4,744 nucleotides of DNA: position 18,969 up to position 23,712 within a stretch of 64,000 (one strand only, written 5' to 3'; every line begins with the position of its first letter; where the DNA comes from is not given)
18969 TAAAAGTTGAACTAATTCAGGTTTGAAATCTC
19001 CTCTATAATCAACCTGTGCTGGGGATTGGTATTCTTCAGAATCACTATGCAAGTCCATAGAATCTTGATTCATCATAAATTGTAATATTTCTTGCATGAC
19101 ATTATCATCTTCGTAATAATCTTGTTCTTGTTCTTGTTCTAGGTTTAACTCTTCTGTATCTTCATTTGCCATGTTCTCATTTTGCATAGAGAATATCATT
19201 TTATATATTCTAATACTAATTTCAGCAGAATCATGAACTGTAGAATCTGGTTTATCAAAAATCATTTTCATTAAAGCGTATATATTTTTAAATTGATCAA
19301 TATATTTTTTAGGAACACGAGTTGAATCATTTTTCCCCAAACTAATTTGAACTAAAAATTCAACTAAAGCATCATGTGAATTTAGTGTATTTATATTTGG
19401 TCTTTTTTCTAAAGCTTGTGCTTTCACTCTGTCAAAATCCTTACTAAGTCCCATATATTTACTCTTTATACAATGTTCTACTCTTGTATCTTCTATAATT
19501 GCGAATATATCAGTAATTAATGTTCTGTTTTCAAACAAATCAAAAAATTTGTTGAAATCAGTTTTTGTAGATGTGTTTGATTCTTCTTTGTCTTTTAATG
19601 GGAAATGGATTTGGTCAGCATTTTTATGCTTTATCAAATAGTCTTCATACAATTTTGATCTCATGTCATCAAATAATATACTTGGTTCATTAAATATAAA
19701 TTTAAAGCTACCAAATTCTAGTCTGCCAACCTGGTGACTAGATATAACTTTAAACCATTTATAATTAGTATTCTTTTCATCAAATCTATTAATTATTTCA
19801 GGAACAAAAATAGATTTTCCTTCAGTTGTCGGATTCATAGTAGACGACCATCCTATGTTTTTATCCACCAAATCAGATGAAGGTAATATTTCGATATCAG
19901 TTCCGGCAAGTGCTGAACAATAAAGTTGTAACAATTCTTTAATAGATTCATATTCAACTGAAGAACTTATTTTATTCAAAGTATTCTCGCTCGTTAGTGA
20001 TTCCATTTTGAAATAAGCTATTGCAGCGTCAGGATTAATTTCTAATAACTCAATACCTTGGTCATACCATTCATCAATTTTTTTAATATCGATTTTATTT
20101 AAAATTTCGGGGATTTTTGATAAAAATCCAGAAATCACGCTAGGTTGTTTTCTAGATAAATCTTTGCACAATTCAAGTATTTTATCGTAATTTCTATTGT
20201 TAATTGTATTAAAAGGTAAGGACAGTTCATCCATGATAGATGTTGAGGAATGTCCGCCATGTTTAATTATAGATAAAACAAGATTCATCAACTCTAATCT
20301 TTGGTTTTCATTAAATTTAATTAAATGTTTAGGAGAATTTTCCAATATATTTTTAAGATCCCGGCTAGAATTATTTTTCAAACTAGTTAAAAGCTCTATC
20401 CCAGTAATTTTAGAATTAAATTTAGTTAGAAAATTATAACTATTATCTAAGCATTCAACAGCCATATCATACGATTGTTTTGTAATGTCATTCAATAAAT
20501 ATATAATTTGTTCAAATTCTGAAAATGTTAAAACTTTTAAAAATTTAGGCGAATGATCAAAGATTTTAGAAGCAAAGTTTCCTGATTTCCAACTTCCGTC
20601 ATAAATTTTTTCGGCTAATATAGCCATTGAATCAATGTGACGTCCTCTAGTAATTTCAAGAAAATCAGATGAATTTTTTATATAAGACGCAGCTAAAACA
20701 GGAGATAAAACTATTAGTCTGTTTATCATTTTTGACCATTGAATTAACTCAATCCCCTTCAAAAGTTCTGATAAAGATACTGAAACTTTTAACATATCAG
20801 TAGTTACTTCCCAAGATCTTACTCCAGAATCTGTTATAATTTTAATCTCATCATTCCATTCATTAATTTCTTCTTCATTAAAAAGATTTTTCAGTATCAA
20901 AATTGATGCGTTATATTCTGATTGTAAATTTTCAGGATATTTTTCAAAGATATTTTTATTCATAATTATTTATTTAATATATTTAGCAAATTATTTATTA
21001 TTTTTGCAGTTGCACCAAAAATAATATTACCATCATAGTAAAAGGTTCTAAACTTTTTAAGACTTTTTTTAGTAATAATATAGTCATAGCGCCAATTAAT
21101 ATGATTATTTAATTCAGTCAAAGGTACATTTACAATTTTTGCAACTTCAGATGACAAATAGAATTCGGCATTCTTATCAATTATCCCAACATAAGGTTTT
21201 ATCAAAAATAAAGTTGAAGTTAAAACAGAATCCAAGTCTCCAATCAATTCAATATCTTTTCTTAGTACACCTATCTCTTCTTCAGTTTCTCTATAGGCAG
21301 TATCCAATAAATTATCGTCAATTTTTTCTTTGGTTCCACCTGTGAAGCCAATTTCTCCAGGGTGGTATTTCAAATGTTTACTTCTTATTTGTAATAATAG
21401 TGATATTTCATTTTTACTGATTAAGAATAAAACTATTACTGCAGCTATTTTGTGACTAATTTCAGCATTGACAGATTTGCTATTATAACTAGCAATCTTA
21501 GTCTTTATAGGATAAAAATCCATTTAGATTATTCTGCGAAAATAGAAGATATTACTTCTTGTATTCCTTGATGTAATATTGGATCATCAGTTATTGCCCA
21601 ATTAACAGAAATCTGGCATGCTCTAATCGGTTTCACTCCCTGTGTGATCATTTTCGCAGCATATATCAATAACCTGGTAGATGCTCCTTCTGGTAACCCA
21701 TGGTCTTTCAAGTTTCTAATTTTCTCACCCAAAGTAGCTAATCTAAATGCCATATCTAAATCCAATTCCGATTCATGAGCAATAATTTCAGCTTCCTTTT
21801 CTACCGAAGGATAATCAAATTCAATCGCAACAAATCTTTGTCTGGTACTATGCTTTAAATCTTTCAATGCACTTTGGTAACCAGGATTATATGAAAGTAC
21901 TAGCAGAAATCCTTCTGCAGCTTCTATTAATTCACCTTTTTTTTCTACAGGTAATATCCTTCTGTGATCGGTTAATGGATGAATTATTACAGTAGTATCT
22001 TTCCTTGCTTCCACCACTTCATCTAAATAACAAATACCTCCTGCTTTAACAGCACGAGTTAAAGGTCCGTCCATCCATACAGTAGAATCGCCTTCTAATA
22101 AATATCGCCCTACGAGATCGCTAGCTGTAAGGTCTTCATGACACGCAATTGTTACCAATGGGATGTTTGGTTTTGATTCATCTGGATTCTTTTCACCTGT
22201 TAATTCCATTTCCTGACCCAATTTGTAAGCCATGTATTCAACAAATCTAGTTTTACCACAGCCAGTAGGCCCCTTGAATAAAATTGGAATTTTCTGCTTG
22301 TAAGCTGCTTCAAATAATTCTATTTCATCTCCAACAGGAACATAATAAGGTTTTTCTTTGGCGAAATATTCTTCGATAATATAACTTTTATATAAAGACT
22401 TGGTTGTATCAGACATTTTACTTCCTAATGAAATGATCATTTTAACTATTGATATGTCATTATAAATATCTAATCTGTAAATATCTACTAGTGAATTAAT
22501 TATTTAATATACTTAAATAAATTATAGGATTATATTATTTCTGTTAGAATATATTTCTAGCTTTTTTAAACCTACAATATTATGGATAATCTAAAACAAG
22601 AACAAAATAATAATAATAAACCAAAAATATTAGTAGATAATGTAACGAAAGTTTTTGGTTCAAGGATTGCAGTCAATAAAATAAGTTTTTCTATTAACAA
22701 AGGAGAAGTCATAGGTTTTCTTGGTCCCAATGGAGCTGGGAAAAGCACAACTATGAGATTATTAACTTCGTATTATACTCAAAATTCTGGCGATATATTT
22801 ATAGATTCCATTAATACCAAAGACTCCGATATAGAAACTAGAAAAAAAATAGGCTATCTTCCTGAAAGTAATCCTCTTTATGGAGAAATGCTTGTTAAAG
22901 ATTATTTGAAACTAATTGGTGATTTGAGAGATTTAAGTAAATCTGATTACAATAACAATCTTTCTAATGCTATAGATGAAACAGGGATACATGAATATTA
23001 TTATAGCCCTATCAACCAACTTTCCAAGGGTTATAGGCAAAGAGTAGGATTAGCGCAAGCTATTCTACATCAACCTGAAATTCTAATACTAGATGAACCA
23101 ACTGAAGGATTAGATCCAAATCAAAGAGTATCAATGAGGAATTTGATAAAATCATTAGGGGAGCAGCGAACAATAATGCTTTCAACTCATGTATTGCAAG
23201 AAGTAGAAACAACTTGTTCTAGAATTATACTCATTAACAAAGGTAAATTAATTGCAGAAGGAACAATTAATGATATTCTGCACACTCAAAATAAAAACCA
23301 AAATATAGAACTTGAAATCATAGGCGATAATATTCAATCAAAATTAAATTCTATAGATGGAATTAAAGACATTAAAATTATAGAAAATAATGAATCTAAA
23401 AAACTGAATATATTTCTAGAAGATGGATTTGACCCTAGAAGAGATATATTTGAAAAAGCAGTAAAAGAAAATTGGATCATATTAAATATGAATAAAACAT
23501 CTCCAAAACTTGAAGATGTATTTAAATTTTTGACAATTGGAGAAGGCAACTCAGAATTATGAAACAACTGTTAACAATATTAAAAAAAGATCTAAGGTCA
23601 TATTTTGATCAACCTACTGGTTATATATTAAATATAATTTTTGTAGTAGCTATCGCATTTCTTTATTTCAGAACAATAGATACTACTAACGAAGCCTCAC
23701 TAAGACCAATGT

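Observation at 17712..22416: Orphan cbbQ-nudix-cbbO-like AAA+/VWA triad with an embedded CoA-type Nudix hydrolase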

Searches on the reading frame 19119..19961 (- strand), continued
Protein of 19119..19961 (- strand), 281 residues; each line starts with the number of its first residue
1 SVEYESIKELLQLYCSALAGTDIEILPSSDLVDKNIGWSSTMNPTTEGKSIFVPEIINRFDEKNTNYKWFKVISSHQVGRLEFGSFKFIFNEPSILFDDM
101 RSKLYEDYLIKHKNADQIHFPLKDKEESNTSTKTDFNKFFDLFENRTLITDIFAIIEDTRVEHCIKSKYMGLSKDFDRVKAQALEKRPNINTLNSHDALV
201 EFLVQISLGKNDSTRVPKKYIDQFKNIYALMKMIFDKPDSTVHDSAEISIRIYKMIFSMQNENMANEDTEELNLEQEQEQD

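Call 81: find_homologous_proteins(query=A2, max_evalue=0.001)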
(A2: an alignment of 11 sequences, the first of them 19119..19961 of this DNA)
Query A2 (11 sequences) (281 aa, profile of the alignment): 40 proteins with E <= 0.001 among 6605 candidates.
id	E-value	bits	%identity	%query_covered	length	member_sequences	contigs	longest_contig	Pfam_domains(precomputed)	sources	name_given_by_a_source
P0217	4.4e-96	339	34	99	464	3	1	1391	-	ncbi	ncbi:hypothetical protein LCGC14_2605390, partial [marine sediment metagenome]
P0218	4.4e-88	313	30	96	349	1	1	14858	-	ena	-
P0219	1.0e-83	299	32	93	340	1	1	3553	-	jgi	-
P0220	5.7e-83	296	34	88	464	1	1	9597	-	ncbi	ncbi:MAG: hypothetical protein C4321_00520, partial [Chloroflexota bacterium]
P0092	6.4e-78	280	31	92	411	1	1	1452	-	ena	-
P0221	3.8e-76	274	38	74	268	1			-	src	-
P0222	4.5e-75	270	36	71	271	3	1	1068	-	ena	-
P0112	4.7e-72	260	31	78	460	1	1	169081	-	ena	-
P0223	1.9e-71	258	33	74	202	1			-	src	-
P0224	3.8e-71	257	33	83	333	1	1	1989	-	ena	-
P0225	7.5e-68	247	72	61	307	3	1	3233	-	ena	-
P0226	1.8e-67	245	32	73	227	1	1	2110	-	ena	-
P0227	3.4e-66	241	26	81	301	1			-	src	-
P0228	1.5e-65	239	37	70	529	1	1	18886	-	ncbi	-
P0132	1.2e-62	230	30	78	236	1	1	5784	-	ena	-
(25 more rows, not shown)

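Call 82: search_protein_families(library=pfam, proteins=[L137:6461-7159:+, L114:6505-7188:+, L112:3130-3759:+, L084:10870-11370:+, L087:4102-4869:+, L089:10478-11095:+], max_evalue=0.001)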
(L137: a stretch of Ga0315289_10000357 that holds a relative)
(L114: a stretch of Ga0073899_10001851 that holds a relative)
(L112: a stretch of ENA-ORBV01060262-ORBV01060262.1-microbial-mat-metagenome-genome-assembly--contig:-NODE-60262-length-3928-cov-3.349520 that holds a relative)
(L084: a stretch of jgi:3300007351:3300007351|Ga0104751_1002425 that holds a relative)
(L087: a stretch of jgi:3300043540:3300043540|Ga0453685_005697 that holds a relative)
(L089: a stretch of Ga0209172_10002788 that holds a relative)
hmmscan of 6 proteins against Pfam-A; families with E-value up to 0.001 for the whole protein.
L137:6461-7159:+ (232 aa): 2 families
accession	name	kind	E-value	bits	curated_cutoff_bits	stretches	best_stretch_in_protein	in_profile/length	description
PF12850.12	Metallophos_2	-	1.9e-23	83.6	27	1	1-210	1-153/154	Calcineurin-like phosphoesterase superfamily domain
PF00149.33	Metallophos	-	2.5e-12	48.1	21.5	1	1-172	1-190/191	Calcineurin-like phosphoesterase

L114:6505-7188:+ (227 aa): 2 families
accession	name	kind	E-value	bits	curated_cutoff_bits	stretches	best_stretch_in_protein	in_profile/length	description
PF12850.12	Metallophos_2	-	2.6e-22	80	27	1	26-203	2-151/154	Calcineurin-like phosphoesterase superfamily domain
PF00149.33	Metallophos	-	3.8e-11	44.2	21.5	1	26-166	2-189/191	Calcineurin-like phosphoesterase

L112:3130-3759:+ (209 aa): 1 family
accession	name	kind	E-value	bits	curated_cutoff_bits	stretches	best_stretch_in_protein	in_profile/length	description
PF00300.27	His_Phos_1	-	6.1e-50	170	21.7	1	3-193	1-191/194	Histidine phosphatase superfamily (branch 1)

L084:10870-11370:+ (166 aa): 2 families
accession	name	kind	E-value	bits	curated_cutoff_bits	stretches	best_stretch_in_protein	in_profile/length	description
PF00293.34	NUDIX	-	6.2e-23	81.7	21.1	1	23-136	4-118/134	NUDIX domain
PF14815.12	NUDIX_4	-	2.7e-06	27.6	35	1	27-90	3-58/113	NUDIX domain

L087:4102-4869:+ (255 aa): 0 families

L089:10478-11095:+ (205 aa): 1 family
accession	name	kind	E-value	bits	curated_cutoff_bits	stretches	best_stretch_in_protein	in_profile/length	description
PF01121.26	CoaE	-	3.4e-50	170.7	27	1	7-188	2-180/180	Dephospho-CoA kinase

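Call 85: search_protein_families(library=ncbifam, proteins=[L084:10870-11370:+], max_evalue=0.00001)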
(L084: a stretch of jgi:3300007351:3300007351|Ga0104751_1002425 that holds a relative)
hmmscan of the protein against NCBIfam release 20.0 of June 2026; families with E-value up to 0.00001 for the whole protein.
L084:10870-11370:+ (166 aa): 14 families
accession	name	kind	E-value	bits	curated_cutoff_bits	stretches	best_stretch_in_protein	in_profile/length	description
NF006530.0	PRK08999.1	equivalog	3.3e-11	42.8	245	1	24-109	8-90/315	Nudix family hydrolase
NF041652.1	Nud_hyd_Dein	equivalog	9.7e-10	38.9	200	1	24-112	15-104/152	Nudix hydrolase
NF007834.0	PRK10546.1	equivalog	2e-08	34.1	156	1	22-109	3-87/135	pyrimidine (deoxy)nucleoside triphosphate diphosphatase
TIGR00586.1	mutt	equivalog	3.2e-08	33.6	97.9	1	24-88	8-69/129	8-oxo-dGTP diphosphatase MutT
NF052459.1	OxoGTPPhMutT1Mycb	equivalog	4e-08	32.7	475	1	52-135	30-108/292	8-oxo-(d)GTP phosphatase MutT1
NF012016.0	PRK15472.1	equivalog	9.1e-08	31.9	95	1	31-154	12-138/141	nucleoside triphosphatase NudI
NF003788.0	PRK05379.1-5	equivalog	2.5e-07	30.3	354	1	26-87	217-274/351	bifunctional nicotinamide-nucleotide adenylyltransferase/Nudix hydroxylase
NF001299.0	PRK00241.1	equivalog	4.1e-07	29.7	158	0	27-83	140-191/263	NAD(+) diphosphatase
NF003790.0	PRK05379.2-2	equivalog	4.6e-07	29.2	403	1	19-119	214-312/354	bifunctional nicotinamide mononucleotide adenylyltransferase/ADP-ribose pyrophosphatase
NF003791.0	PRK05379.2-3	equivalog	4.9e-07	29.3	409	1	24-131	204-312/340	bifunctional nicotinamide-nucleotide adenylyltransferase/Nudix hydroxylase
NF003786.0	PRK05379.1-2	equivalog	6.2e-07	28.9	397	1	22-83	218-275/354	bifunctional nicotinamide-nucleotide adenylyltransferase/Nudix hydroxylase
NF008044.0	PRK10776.1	equivalog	4e-06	26.7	148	1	22-90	5-70/130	8-oxo-dGTP diphosphatase MutT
NF006961.0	PRK09438.1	equivalog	4.4e-06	26.2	103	1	28-84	14-65/151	dihydroneopterin triphosphate diphosphatase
NF003787.0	PRK05379.1-4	equivalog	5.8e-06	25.5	449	1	23-83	209-265/346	bifunctional nicotinamide-nucleotide adenylyltransferase/Nudix hydroxylase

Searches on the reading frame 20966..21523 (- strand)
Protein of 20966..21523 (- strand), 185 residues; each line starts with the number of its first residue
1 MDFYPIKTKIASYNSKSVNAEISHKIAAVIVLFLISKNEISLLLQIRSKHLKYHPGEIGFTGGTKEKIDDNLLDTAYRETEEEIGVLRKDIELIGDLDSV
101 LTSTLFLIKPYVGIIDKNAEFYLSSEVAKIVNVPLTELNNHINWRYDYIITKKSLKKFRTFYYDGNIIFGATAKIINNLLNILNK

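Call 3: search_protein_families(library=pfam, proteins=[window:20966-21523:-], max_evalue=0.01)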
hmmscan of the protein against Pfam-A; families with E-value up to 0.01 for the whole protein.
window:20966-21523:- (185 aa): 1 family
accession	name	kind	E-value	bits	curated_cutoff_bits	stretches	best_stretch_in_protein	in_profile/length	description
PF00293.34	NUDIX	-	3.7e-09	37.1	21.1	1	27-109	4-81/134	NUDIX domain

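Call 4: search_protein_families(library=ncbifam, proteins=[window:20966-21523:-], max_evalue=0.01)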
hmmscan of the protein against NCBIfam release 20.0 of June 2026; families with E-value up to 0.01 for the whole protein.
window:20966-21523:- (185 aa): 4 families
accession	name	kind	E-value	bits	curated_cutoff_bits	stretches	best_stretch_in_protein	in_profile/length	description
NF007980.0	PRK10707.1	equivalog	1.1e-28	100.1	134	1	18-179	22-184/192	CoA pyrophosphatase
NF011922.0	PRK15393.1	equivalog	5.1e-06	26.2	152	1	35-86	45-96/182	NUDIX hydrolase YfcD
NF006961.0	PRK09438.1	equivalog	0.00011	21.7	103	1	29-144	9-121/151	dihydroneopterin triphosphate diphosphatase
NF008736.0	PRK11762.1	equivalog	0.0043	16.6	169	1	23-97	44-114/186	ADP compounds hydrolase NudE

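Call 27: search_solved_structures(query=window:20966-21523:-, max_evalue=0.01, show_alignments=2)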
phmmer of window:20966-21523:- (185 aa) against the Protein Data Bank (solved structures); distinct sequences matched with E-value up to 0.01: 6.
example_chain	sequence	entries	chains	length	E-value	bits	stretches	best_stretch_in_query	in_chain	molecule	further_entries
5qgg_A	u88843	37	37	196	1.8e-13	53.7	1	20-137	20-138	Peroxisomal coenzyme A diphosphatase NUDT7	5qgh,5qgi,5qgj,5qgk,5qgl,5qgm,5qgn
9rtp_A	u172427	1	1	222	2.4e-13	53.3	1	20-137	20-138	Peroxisomal coenzyme A diphosphatase NUDT7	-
5t3p_A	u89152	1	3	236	2.7e-13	53.1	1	20-137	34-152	Peroxisomal coenzyme A diphosphatase NUDT7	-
1nqy_A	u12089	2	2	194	4.3e-12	49.2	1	21-180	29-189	CoA pyrophosphatase (MutT/nudix family protein)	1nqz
9nxm_A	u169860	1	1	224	2.9e-09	40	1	36-140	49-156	Nudix hydrolase 11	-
2fkb_A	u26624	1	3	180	0.0056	19.5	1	40-87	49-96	Putative Nudix hydrolase yfcD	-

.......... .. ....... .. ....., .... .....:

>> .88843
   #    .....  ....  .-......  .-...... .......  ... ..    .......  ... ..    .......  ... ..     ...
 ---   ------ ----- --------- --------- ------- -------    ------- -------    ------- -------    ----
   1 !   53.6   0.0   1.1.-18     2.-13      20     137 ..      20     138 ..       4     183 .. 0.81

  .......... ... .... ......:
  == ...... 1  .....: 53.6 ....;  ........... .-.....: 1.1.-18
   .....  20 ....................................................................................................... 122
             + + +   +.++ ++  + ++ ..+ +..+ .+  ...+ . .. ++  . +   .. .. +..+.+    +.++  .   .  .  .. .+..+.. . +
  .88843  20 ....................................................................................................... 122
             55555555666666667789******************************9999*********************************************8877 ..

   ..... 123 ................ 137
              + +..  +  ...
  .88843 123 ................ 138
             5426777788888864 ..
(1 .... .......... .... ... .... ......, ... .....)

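Call 75: search_protein_families(library=padloc, proteins=[window:20966-21523:-], max_evalue=0.001)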
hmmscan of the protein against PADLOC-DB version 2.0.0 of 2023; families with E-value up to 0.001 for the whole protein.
window:20966-21523:- (185 aa): 0 families

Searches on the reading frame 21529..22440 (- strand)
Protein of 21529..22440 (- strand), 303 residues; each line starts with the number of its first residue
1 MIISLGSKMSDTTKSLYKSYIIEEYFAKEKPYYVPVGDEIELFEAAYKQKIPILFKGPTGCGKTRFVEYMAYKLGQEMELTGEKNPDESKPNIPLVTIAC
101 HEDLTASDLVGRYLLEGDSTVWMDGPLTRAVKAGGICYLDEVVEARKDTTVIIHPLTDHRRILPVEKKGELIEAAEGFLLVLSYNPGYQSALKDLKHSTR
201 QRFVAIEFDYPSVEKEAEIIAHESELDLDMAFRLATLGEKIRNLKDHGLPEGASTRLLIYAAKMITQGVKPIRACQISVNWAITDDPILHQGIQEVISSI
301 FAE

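Call 3: search_protein_families(library=pfam, proteins=[window:21529-22440:-], max_evalue=0.01)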
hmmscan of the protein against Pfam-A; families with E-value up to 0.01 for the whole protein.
window:21529-22440:- (303 aa): 6 families
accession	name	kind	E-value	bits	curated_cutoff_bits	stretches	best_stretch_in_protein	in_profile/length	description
PF07728.20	AAA_5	-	1.5e-28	100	22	1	53-203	2-139/139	AAA domain (dynein-related subfamily)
PF08406.16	CbbQ_C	-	1.2e-26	93.1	20.6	1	216-299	1-84/85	CbbQ/NirQ/NorQ C-terminal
PF00910.28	RNA_helicase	-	0.0032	18.4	21.5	1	53-83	1-31/105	RNA helicase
PF12775.13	AAA_7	-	0.0069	16.4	25.8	0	42-76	25-59/181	P-loop containing dynein motor region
PF00158.32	Sigma54_activat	-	0.007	16.5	20.2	0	40-150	12-110/168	Sigma-54 interaction domain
PF01078.27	Mg_chelatase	-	0.0073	16.2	20.3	0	53-200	25-172/207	Magnesium chelatase, subunit ChlI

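Call 4: search_protein_families(library=ncbifam, proteins=[window:21529-22440:-], max_evalue=0.01)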
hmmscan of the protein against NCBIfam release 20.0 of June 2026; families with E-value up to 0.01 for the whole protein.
window:21529-22440:- (303 aa): 2 families
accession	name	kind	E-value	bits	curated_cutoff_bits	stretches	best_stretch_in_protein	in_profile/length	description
TIGR02640.1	gas_vesic_GvpN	equivalog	4.8e-13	49.2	266.8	1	48-274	19-245/262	gas vesicle protein GvpN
NF047784.1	MadB_ATPase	equivalog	0.0032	16.7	475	0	193-245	191-244/298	MadB family AAA-type ATPase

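Call 26: search_solved_structures(query=window:21529-22440:-, max_evalue=0.001)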
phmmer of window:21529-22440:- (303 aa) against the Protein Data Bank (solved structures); distinct sequences matched with E-value up to 0.001: 9.
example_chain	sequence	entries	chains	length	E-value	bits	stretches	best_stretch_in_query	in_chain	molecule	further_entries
5c3c_A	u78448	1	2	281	3.2e-99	335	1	23-301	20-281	CbbQ/NirQ/NorQ domain protein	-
6l1q_C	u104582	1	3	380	4.8e-95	321.3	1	18-302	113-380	CbbQ protein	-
9qh4_A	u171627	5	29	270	2.6e-93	315.6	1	27-301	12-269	Protein NorQ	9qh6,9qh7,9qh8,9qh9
9qhd_A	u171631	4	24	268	2.3e-91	309.2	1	29-301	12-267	Nitric oxide reductase NorQ protein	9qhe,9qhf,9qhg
6i27_A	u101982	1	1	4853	5.2e-38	134.1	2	40-223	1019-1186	Midasin,Midasin,Midasin,Midasin,Midasin,Midasin,Midasin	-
6i26_A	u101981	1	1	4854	5.2e-38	134.1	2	40-223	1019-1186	Midasin,Midasin,Midasin,Midasin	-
6hyp_A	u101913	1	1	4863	5.3e-38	134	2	40-223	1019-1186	Midasin,Midasin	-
5jcs_s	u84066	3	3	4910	5.6e-38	133.9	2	40-223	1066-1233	Midasin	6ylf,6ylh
6or5_A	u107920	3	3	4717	1.4e-33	119.5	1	42-223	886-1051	Midasin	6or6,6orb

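Call 75: search_protein_families(library=padloc, proteins=[window:21529-22416:-], max_evalue=0.001)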
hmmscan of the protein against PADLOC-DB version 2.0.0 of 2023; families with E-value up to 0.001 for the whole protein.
window:21529-22416:- (295 aa): 1 family
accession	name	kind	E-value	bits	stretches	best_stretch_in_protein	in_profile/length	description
PDLC01993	RtcR--CARF_AAA_HTH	-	0.0006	16.4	1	36-160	198-313/523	-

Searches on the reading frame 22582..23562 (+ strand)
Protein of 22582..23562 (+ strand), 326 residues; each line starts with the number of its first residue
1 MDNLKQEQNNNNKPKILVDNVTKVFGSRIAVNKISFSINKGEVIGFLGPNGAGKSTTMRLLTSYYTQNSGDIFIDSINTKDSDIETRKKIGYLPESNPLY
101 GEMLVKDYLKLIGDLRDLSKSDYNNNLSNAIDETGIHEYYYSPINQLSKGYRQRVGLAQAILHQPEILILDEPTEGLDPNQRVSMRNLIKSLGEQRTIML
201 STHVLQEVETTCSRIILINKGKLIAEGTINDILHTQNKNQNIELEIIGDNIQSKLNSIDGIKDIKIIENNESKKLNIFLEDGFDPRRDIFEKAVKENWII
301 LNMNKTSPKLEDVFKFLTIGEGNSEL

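Call 8: search_protein_families(library=pfam, proteins=[window:22582-23562:+], max_evalue=0.0001)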
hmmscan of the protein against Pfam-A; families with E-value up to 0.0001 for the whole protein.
window:22582-23562:+ (326 aa): 2 families
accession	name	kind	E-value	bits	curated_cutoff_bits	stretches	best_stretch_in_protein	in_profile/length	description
PF00005.33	ABC_tran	-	3.1e-31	109.2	25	1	32-174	2-136/137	ABC transporter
PF13304.12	AAA_21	-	2.2e-09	38.3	27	1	130-203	221-298/304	AAA domain, putative AbiEii toxin, Type IV TA system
